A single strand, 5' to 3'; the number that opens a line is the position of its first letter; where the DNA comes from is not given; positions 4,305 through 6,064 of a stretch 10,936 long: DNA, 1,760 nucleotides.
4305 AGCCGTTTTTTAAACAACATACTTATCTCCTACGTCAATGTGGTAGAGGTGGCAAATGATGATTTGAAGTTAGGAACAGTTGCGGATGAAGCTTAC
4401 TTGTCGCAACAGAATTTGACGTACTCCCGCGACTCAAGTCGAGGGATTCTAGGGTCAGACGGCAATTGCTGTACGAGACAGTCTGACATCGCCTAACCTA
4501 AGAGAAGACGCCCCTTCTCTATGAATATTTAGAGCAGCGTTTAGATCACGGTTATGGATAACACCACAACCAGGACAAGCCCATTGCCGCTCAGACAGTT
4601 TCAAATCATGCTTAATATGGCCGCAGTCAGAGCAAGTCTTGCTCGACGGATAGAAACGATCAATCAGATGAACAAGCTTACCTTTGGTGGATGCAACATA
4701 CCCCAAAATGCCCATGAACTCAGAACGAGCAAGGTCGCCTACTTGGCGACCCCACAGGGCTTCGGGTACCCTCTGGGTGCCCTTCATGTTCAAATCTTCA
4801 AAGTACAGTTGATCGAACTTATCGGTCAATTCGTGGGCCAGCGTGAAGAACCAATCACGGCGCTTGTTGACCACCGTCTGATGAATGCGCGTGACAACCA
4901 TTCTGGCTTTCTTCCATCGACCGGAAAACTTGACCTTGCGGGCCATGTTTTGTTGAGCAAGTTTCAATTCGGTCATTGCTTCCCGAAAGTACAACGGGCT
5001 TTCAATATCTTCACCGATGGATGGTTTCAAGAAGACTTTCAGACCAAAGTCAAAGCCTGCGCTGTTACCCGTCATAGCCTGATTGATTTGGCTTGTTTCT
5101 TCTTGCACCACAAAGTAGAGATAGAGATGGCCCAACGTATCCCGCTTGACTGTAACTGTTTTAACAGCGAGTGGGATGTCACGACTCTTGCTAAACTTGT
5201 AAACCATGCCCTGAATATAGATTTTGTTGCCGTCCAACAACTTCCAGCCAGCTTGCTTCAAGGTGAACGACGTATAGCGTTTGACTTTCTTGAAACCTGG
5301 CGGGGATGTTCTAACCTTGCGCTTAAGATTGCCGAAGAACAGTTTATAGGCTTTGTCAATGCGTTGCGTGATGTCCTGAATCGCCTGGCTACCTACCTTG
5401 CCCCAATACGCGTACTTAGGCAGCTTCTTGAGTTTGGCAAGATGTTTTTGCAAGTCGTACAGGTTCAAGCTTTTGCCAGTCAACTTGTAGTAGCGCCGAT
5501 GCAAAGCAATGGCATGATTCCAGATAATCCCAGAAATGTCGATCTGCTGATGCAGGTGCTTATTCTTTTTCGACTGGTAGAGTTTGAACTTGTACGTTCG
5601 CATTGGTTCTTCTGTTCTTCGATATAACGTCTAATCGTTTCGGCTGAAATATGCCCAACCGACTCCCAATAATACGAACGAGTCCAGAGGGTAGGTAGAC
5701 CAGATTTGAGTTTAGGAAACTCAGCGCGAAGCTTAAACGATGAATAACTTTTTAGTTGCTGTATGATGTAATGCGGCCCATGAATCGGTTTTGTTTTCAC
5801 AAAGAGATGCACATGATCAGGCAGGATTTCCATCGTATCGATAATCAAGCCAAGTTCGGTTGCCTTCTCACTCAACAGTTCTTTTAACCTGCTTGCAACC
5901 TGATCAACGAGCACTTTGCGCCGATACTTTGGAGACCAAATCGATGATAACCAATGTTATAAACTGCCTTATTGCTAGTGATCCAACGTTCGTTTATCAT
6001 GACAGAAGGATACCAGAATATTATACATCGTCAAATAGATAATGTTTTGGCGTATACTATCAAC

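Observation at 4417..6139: IS200/IS605-family element with intact TnpB but frameshifted TnpA, sitting at the head of the ABC importer operon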

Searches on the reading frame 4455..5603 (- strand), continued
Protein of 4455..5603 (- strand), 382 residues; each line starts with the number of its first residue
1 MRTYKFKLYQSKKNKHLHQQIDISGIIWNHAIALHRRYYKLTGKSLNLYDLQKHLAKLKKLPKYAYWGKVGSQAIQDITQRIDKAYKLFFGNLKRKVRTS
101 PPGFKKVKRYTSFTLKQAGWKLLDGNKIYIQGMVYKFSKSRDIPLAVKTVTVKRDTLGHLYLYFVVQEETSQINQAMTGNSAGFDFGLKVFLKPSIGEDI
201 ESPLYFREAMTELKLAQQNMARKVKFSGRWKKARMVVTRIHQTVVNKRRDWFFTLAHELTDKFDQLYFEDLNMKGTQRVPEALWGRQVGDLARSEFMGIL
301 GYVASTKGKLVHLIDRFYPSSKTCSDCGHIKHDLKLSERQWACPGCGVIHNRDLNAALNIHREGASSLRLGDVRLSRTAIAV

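Call 67: list_cluster_members(proteins=[P0121, P0122, P0131, P0001, P0217])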
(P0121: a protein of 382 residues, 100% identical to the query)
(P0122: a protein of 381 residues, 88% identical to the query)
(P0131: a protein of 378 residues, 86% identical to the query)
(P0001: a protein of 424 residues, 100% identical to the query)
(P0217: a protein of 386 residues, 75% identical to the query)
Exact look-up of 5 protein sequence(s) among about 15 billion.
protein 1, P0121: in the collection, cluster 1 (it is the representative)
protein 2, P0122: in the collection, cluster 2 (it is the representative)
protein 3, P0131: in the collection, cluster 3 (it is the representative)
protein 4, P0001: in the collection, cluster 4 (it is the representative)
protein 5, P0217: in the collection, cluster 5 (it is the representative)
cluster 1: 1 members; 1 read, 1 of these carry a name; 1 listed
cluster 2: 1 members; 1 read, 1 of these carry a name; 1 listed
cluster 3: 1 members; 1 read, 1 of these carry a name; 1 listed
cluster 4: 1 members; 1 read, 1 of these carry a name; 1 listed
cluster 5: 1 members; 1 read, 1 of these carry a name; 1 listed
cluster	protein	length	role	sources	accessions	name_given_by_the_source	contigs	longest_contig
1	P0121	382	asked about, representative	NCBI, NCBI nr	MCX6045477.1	MAG: transposase [Chloroflexi bacterium] | transposase [Chloroflexota bacterium]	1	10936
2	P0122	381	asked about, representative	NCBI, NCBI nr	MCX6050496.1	MAG: transposase [Chloroflexi bacterium] | transposase [Chloroflexota bacterium]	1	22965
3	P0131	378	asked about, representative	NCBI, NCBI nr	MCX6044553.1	MAG: RNA-guided endonuclease TnpB family protein [Chloroflexi bacterium] | RNA-guided endonuclease TnpB family protein [Chloroflexota bacterium]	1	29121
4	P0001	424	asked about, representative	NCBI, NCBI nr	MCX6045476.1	MAG: ABC transporter substrate-binding protein [Chloroflexi bacterium] | ABC transporter substrate-binding protein [Chloroflexota bacterium]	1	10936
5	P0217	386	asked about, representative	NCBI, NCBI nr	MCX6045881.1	MAG: RNA-guided endonuclease TnpB family protein [Chloroflexi bacterium] | RNA-guided endonuclease TnpB family protein [Chloroflexota bacterium]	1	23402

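Call 68: find_encoding_contigs(protein=P0131, flank=3000, max_places=3)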
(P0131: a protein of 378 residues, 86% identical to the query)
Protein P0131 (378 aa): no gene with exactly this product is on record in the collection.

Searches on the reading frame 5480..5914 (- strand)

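Call 5: search_protein_families(library=pfam, proteins=[window:5480-5914:-], max_evalue=0.01)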
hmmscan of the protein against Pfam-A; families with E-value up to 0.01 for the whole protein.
window:5480-5914:- (144 aa): 1 family
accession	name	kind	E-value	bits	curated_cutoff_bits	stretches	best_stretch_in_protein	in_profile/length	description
PF01797.21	Y1_Tnp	-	4.5e-26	91.8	23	1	2-101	20-121/121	Transposase IS200 like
